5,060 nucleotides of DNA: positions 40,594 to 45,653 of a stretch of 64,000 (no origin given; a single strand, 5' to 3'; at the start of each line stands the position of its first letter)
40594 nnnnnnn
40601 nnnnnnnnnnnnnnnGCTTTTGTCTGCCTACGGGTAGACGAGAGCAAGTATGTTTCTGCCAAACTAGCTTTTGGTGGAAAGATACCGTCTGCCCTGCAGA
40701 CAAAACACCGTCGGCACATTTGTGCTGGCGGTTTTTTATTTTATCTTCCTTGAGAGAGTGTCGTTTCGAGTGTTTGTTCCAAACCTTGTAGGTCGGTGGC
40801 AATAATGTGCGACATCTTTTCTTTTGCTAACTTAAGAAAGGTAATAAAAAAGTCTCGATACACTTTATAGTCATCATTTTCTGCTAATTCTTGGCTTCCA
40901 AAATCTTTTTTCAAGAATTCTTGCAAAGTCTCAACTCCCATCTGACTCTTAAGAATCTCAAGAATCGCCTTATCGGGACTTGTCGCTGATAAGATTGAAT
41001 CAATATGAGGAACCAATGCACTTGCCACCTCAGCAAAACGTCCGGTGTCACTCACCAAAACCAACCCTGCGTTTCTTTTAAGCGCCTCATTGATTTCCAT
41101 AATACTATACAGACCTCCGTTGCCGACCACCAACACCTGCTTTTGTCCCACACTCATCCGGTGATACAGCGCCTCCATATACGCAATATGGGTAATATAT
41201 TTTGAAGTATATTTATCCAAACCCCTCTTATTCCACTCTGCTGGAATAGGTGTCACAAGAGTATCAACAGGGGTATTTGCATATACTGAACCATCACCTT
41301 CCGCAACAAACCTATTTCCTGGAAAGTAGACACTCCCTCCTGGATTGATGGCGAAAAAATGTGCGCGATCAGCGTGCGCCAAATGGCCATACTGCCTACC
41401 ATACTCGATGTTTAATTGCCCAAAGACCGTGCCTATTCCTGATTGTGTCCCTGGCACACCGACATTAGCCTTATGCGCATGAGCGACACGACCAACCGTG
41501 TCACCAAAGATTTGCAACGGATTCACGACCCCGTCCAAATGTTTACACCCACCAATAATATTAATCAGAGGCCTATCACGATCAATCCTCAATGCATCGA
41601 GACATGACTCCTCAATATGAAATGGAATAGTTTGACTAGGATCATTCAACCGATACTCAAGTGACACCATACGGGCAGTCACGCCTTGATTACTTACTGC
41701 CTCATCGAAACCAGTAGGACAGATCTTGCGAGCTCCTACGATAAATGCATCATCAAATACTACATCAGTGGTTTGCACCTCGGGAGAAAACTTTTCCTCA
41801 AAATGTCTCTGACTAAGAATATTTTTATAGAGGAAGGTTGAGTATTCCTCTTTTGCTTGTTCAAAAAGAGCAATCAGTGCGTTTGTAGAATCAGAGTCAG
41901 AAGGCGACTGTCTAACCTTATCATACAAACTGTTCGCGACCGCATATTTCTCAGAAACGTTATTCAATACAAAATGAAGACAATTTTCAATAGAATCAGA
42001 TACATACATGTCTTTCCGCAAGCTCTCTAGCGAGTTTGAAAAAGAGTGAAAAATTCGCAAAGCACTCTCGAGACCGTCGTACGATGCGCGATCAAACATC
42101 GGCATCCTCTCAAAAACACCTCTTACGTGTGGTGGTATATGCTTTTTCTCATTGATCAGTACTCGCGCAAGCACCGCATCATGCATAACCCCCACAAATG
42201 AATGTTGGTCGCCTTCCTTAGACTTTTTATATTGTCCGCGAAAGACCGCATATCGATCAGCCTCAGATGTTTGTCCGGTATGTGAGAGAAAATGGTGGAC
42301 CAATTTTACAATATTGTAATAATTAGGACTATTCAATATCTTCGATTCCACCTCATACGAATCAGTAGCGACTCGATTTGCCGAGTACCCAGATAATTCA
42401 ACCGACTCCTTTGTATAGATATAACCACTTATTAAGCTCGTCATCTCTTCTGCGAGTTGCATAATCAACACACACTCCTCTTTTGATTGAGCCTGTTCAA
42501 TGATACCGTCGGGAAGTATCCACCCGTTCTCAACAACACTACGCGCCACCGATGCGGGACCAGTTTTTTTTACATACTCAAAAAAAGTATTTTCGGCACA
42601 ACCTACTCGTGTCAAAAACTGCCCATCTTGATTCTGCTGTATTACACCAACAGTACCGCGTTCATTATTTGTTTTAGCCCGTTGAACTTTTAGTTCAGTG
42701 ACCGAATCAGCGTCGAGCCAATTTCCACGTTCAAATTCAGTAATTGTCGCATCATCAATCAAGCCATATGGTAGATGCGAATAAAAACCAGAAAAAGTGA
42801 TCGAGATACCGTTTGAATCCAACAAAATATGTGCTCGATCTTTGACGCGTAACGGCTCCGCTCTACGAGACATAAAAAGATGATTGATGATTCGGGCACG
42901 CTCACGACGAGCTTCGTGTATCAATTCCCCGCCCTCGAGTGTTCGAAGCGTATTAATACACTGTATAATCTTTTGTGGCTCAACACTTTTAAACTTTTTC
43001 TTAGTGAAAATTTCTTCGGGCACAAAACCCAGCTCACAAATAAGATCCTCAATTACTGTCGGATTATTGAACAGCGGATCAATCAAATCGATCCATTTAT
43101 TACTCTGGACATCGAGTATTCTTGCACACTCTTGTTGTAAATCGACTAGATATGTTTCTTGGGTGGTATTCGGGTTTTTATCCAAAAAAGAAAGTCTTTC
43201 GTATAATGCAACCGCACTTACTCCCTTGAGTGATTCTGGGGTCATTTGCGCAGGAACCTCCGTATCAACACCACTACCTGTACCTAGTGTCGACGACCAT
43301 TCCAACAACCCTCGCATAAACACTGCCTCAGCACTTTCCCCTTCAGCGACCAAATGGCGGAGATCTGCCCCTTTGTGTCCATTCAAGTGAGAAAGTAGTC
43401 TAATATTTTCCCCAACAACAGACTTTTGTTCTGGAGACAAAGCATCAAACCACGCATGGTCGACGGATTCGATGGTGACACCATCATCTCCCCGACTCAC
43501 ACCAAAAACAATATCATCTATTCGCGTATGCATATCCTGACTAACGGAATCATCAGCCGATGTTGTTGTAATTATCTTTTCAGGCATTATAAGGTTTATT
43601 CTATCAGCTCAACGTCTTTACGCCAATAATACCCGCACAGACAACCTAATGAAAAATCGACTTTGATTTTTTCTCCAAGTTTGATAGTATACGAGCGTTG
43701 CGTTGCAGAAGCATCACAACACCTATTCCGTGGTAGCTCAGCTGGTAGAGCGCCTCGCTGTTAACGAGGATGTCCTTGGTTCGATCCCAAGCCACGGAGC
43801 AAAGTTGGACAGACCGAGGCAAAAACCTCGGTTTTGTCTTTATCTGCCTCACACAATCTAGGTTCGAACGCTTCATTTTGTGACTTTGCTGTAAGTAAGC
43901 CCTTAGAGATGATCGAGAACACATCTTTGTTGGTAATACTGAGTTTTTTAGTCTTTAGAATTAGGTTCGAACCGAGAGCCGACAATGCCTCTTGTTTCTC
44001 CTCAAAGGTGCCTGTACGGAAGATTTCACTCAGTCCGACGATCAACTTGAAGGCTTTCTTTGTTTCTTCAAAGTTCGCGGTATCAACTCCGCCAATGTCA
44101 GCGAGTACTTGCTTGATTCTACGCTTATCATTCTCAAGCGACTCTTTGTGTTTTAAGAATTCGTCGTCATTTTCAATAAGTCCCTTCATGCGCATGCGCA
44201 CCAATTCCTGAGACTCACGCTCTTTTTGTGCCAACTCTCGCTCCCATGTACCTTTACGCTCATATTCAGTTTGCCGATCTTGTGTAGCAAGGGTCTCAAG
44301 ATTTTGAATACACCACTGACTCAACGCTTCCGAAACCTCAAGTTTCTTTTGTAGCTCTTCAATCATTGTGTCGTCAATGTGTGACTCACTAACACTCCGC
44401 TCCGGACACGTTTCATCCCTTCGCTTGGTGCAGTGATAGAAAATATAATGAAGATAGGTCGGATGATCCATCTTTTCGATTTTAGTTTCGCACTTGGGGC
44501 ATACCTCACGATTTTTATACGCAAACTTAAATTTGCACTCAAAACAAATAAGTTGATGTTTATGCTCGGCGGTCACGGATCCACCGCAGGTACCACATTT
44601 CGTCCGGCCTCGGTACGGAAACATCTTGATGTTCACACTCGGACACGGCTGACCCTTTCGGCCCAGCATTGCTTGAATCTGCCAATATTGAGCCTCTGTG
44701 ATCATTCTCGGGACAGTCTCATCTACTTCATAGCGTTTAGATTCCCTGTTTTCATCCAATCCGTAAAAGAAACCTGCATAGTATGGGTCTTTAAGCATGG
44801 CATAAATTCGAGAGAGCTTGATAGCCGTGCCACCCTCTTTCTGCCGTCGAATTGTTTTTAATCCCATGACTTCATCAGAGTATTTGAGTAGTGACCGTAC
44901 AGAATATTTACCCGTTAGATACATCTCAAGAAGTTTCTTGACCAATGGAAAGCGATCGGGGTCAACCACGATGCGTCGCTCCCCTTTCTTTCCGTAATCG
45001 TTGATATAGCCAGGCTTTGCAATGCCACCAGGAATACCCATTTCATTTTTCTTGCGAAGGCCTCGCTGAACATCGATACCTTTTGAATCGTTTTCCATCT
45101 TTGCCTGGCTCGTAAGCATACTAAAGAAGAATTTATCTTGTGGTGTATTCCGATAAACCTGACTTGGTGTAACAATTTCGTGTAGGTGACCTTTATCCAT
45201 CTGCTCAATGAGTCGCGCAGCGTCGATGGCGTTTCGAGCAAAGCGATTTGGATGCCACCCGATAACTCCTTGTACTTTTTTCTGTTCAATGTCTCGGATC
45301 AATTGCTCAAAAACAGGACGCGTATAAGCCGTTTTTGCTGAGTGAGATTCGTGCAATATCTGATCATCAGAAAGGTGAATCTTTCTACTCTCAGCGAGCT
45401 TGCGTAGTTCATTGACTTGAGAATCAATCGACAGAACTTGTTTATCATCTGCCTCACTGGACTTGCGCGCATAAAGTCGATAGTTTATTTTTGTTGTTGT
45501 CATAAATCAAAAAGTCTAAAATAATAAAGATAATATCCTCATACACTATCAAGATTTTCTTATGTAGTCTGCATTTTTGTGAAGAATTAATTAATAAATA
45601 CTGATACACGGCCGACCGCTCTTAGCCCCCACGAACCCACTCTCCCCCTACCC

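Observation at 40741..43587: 948-aa protein with C-terminal SLOG/LOG-like Rossmannoid domain: candidate nucleotide-sensing or nucleotide-processing conflict protein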

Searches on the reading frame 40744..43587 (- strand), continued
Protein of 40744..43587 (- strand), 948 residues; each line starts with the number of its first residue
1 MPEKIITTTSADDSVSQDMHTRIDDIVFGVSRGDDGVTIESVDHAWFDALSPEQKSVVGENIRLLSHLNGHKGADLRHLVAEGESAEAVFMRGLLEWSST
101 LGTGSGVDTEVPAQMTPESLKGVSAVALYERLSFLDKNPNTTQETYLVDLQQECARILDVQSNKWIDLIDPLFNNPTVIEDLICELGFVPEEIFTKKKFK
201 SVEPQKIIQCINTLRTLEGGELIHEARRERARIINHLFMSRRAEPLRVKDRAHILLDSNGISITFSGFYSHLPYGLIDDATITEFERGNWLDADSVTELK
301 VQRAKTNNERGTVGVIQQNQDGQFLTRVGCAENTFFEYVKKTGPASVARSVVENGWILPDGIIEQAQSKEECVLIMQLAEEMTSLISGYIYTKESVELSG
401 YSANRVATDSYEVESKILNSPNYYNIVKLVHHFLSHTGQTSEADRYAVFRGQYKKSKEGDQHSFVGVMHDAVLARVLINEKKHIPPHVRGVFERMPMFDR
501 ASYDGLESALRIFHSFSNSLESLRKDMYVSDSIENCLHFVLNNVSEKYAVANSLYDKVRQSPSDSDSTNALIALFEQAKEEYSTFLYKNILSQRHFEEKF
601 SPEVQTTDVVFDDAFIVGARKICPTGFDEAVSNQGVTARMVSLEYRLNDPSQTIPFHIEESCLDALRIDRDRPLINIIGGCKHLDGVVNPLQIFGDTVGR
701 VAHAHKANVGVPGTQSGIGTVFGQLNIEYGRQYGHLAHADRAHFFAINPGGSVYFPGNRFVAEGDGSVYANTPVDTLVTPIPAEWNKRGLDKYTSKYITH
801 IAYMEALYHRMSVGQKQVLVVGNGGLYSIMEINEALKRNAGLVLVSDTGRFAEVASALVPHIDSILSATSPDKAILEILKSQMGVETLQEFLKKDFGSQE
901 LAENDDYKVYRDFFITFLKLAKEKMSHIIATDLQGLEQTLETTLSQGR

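Call 116: search_protein_families(library=pfam, alignment_id=A7, max_evalue=1)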
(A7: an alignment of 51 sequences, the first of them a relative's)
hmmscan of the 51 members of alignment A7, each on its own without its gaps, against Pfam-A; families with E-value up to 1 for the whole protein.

A. member 1, P0001 (948 aa): 2 families
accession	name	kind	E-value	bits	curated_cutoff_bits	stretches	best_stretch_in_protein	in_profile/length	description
PF18171.6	LSDAT_prok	-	1.4e-06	28.2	25.4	2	804-880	112-188/195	SLOG in TRPM, prokaryote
PF12998.12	ING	-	0.029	15.4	23.9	0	483-560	11-90/102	Inhibitor of growth proteins N-terminal histone-binding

B. families by the number of members that match (of 51 scanned): 34 families (the first 25 are shown)
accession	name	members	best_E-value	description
PF18171.6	LSDAT_prok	42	2.7e-11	SLOG in TRPM, prokaryote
PF18139.7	LSDAT_euk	13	0.00031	SLOG in TRPM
PF20612.3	SHOCT_2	1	0.0023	SHOCT domain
PF21052.3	EFR3_ARM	1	0.012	EFR3, armadillo repeat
PF19866.4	DUF6339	1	0.019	Family of unknown function (DUF6339)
PF12998.12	ING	1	0.029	Inhibitor of growth proteins N-terminal histone-binding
PF00481.26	PP2C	1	0.029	Protein phosphatase 2C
PF15104.11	CFAP141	1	0.034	Cilia- and flagella-associated protein 141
PF14818.11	SOGA1-2-like_CC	1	0.037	SOGA 1/2-like, coiled-coil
PF02184.22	HAT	1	0.042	HAT (Half-A-TPR) repeat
PF00426.25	VP4_haemagglut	1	0.049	Outer Capsid protein VP4 (Hemagglutinin) Concanavalin-like domain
PF02637.23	GatB_Yqey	1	0.052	GatB domain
PF11032.14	ApoM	1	0.056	ApoM domain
PF01180.27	DHO_dh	1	0.063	Dihydroorotate dehydrogenase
PF24610.1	DUF7623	1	0.063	Domain of unknown function (DUF7623)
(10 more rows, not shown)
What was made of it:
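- On SLOG superfamily, LSDAT_prok (PF18171): 42 of 51 relatives also match, best E 2.7e-11 (call 116).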

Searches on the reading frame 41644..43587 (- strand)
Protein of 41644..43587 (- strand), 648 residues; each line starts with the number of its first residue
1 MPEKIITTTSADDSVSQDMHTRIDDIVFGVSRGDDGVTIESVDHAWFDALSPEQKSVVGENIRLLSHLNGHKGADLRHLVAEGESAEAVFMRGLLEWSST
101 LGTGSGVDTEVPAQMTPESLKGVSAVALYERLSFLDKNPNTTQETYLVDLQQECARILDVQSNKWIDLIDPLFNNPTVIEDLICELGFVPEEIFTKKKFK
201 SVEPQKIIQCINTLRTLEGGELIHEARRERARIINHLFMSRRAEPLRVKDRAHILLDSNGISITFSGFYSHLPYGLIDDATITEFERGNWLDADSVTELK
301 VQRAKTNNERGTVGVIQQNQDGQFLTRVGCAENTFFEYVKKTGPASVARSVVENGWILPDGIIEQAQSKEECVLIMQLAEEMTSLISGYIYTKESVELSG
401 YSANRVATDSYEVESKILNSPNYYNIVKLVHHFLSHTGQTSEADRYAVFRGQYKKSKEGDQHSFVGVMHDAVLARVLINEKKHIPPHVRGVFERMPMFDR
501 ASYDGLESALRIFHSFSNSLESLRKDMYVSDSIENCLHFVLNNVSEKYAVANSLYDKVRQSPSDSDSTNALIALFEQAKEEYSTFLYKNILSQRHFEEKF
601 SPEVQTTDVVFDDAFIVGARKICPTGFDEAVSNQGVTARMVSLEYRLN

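Call 65: predict_structure(alignment_id=A3)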
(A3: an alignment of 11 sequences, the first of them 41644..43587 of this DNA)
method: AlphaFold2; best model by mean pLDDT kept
length: 648 residues; sequences in the alignment: 11
mean_pLDDT: 84.7   pTM: 0.80
mean pLDDT of the five models: 84.7, 84.0, 82.9, 82.7, 81.4
residues with pLDDT >= 90: 332; 70-90: 234; 50-70: 45; < 50: 37
segments of 3 or more residues with pLDDT < 50: 1-10, 34-37, 392-402, 601-604, 643-648
pLDDT, mean of each block of 10 residues (from residue 1): 32 75 87 54 85 92 93 91 93 91 76 91 92 93 90 95 92 95 94 93 95 93 93 95 91 89 90 94 95 95 92 92 92 88 93 93 88 94 87 45 64 87 92 87 89 80 92 91 86 88 81 86 75 86 82 89 85 93 84 61 56 77 75 66 44
secondary structure, 60 per line:
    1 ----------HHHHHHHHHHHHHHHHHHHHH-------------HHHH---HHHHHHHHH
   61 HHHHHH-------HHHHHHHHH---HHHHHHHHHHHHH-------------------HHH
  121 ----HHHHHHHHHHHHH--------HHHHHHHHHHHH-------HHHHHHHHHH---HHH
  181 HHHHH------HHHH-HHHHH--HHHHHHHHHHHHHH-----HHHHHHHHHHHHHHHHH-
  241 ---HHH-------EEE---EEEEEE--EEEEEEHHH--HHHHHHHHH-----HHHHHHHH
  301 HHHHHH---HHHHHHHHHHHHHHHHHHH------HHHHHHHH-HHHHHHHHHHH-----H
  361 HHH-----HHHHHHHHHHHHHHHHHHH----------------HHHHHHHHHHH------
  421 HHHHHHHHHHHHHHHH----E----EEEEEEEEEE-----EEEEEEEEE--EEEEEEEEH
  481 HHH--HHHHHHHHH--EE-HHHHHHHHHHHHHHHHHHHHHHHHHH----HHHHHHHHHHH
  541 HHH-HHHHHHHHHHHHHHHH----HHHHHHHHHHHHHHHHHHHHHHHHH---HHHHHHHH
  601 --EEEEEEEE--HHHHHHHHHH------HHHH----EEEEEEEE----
elements in order: H11-31 H45-48 H52-66 H74-82 H86-98 H125-137 H146-157 H165-174 H178-185 H192-195 H197-201 H204-217 H223-239 E254-256 E260-265 E268-273 H279-287 H293-306 H310-328 H335-342 H344-354 H360-363 H369-387 H404-414 H421-436 E446-455 E461-469 E472-479 H480-483 H486-494 H500-525 H530-543 H545-560 H565-589 H593-600 E603-610 H613-622 H629-632 E637-644
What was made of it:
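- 42760..42828 (-): aa 254-276: beta-hairpin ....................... carrying invariant Asp257 and His271; candidate active or binding site. Strands 254-256, 260-265 and 268-273 in the model (call 65).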

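Call 67: fold_search(model_id=the predicted structure, library=pdb)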
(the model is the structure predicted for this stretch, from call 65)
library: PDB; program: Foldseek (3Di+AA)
matches with E <= 10: 162; with E <= 0.001: 0
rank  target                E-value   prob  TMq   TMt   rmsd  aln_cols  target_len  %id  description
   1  8gel_A                2.3e-01  0.07  0.08  0.10  26.5       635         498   10  Cryo-EM structure of synthetic tetrameric building block sC4 (released 2024-03-13)
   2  7mop_A                5.0e-01  0.09  0.14  0.06  24.9       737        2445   10  Cryo-EM structure of human HUWE1 in complex with DDIT4 (released 2021-07-28)
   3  8tl9_B                7.9e-01  0.04  0.09  0.05  29.3       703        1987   10  Human Type 3 IP3 Receptor - Resting State (+IP3/ATP) (released 2023-11-08)
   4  8sjd_A                9.4e-01  0.06  0.08  0.09  25.0       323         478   13  Cryo-EM structure of the Hermes transposase bound to two right-ends of its DNA transposon. (released 2023-08-02)
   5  9qwp_B                9.4e-01  0.06  0.10  0.07  24.5       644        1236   10  Structure of the human RalGAP2 complex (released 2025-07-16)
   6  3zgq                  1.0e+00  0.10  0.14  0.17  24.6       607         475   10  Crystal structure of human interferon-induced protein IFIT5 (released 2013-01-23)
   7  7ydq                  1.1e+00  0.04  0.09  0.09  27.2       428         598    8  Structure of PfNT1(Y190A)-GFP in complex with GSK4 (released 2023-04-26)
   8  8ga7                  1.1e+00  0.03  0.08  0.10  26.8       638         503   10  Geometrically programmable nanomaterial construction using regularized protein building blocks (released 2024-03-13)
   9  1g3j_A                1.2e+00  0.07  0.12  0.14  23.3       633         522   10  CRYSTAL STRUCTURE OF THE XTCF3-CBD/BETA-CATENIN ARMADILLO REPEAT COMPLEX (released 2000-12-11)
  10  7xsq_B                1.3e+00  0.04  0.09  0.09  21.2       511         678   10  Structure of the Craspase (released 2022-11-09)
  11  7z8k_e                1.5e+00  0.02  0.08  0.07  35.9       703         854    9  Cytoplasmic dynein (A1) bound to BICDR1 (released 2022-07-27)
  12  8qqi_B                1.6e+00  0.13  0.07  0.10  15.7       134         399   10  E.coli DNA gyrase in complex with 217 bp substrate DNA and LEI-800 (released 2024-06-19)
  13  8tmd_B                1.9e+00  0.06  0.07  0.11  20.1       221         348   11  Cryo-EM structure of CorA in complex with conformation-specific synthetic antibody C18 and 100 uM MgCl2, State MG0.1-1 (released 2025-02-12)
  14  6rzq_A                1.9e+00  0.05  0.07  0.10  20.8       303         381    9  Plasmodium falciparum Hsp70-x chaperone nucleotide binding domain - ANP-PnP bound state (released 2019-10-02)
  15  3s4w_A                1.9e+00  0.04  0.13  0.09  25.6       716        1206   12  Structure of the FANCI-FANCD2 complex (released 2011-07-27)
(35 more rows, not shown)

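Call 72: fold_search(model_id=the predicted structure, library=viral)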
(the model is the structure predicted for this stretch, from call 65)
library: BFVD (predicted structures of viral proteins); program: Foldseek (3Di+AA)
matches with E <= 10: 361; with E <= 0.001: 0
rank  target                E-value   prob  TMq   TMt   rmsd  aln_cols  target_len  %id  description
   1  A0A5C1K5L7            4.3e-02  0.12  0.09  0.10  31.1       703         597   10  Lytic transglycosylase [Pseudomonas phage Zuri]
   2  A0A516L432            1.4e-01  0.06  0.08  0.06  31.8       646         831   12  (no name in the UniProt tables at hand)
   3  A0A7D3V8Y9            1.8e-01  0.08  0.09  0.09  25.4       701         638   10  Spt5 nonapeptide repeat protein [Fadolivirus FV1/VV64]
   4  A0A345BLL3            3.7e-01  0.02  0.05  0.04  47.4       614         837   11  Putative SMC domain-containing protein [Erwinia phage Wellington]
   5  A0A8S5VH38            3.8e-01  0.10  0.11  0.15  25.1       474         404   10  Uncharacterized protein [Myoviridae sp. ctkfK18]
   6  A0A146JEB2            4.2e-01  0.07  0.09  0.12  22.8       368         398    8  (no name in the UniProt tables at hand)
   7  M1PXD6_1              4.4e-01  0.06  0.11  0.08  42.5       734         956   12  (no name in the UniProt tables at hand)
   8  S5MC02                5.0e-01  0.08  0.11  0.14  24.4       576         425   12  (no name in the UniProt tables at hand)
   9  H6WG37                5.6e-01  0.08  0.10  0.13  17.2       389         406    7  Uncharacterized protein [Cyanophage S-TIM5]
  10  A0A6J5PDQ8            5.9e-01  0.05  0.11  0.09  29.2       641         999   11  LT_GEWL domain containing protein [uncultured Caudovirales phage]
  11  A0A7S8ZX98            6.1e-01  0.08  0.09  0.07  27.1       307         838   12  Putative RNA-dependent RNA polymerase [Aedes aegypti To virus 1]
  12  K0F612                6.4e-01  0.15  0.06  0.17  16.4       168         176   11  (no name in the UniProt tables at hand)
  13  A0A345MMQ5            7.0e-01  0.57  0.12  0.26  10.7       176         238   11  (no name in the UniProt tables at hand)
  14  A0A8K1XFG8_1          7.3e-01  0.06  0.12  0.09  27.1       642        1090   10  (no name in the UniProt tables at hand)
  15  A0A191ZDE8            7.9e-01  0.06  0.07  0.10  28.8       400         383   11  (no name in the UniProt tables at hand)
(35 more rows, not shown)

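Call 73: search_solved_structures(query=A3, max_evalue=10)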
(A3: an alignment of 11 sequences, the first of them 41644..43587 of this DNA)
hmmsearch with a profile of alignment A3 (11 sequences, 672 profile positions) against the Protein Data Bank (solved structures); distinct sequences matched with E-value up to 10: 0.
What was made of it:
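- Tried and rejected: A profile search against PDB gave zero hits (call 73).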

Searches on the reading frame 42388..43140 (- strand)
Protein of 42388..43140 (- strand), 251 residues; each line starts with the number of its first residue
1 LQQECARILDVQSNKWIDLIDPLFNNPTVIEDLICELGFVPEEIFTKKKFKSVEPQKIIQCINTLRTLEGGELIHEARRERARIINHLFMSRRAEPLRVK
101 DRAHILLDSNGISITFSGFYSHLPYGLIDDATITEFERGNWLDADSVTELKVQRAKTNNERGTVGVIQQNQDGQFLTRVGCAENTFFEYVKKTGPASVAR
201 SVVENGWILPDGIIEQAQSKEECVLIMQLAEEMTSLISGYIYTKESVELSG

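Call 92: find_homologous_proteins(query=A6, max_evalue=0.001)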
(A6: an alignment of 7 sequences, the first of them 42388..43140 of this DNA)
Query A6 (7 sequences): 8000 candidates shared short words with the query, none scored E <= 0.001.
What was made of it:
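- Tried and rejected: Context of SLOG-less relatives of the aa 160-390 module: the word-indexed search with alignment A6 returned nothing (call 92), so these contexts could not be fetched.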

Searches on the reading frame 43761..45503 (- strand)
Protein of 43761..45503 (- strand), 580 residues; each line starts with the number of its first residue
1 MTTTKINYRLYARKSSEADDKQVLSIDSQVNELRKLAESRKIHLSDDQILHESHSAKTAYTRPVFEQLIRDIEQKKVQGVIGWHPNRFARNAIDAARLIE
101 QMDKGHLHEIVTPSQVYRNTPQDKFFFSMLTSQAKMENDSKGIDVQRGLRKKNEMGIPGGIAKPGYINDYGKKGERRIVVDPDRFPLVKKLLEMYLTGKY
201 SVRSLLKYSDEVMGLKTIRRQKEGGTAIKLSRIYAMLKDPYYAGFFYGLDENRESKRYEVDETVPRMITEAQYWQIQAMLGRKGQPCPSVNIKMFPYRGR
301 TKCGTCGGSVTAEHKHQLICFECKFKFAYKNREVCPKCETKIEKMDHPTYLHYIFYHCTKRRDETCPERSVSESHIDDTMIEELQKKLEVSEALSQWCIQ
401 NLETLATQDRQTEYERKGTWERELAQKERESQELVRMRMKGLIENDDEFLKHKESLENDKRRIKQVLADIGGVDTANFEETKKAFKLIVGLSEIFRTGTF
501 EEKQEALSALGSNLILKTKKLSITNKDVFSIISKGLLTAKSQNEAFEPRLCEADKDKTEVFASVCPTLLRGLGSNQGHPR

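Call 11: search_protein_families(library=pfam, proteins=[window:43761-45503:-], max_evalue=0.01)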
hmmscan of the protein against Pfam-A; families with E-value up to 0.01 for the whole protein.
window:43761-45503:- (580 aa): 4 families
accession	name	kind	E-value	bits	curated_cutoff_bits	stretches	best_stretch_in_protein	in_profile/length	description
PF00239.26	Resolvase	-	5.3e-21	75.7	23.3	1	10-156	3-143/145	Resolvase, N terminal domain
PF07508.19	Recombinase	-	2.7e-06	28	21.1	1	183-281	2-100/102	Recombinase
PF13408.12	Zn_ribbon_recom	-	0.00034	21.4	25.3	0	334-384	7-57/58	Recombinase zinc beta ribbon domain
PF18551.6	TackOD1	-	0.00071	19.6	32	1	280-345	70-137/188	Thaumarchaeal output domain 1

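Call 98: search_protein_families(library=padloc, proteins=[window:43761-45503:-], max_evalue=0.01)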
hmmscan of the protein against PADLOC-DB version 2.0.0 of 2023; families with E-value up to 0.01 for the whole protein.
window:43761-45503:- (580 aa): 0 families
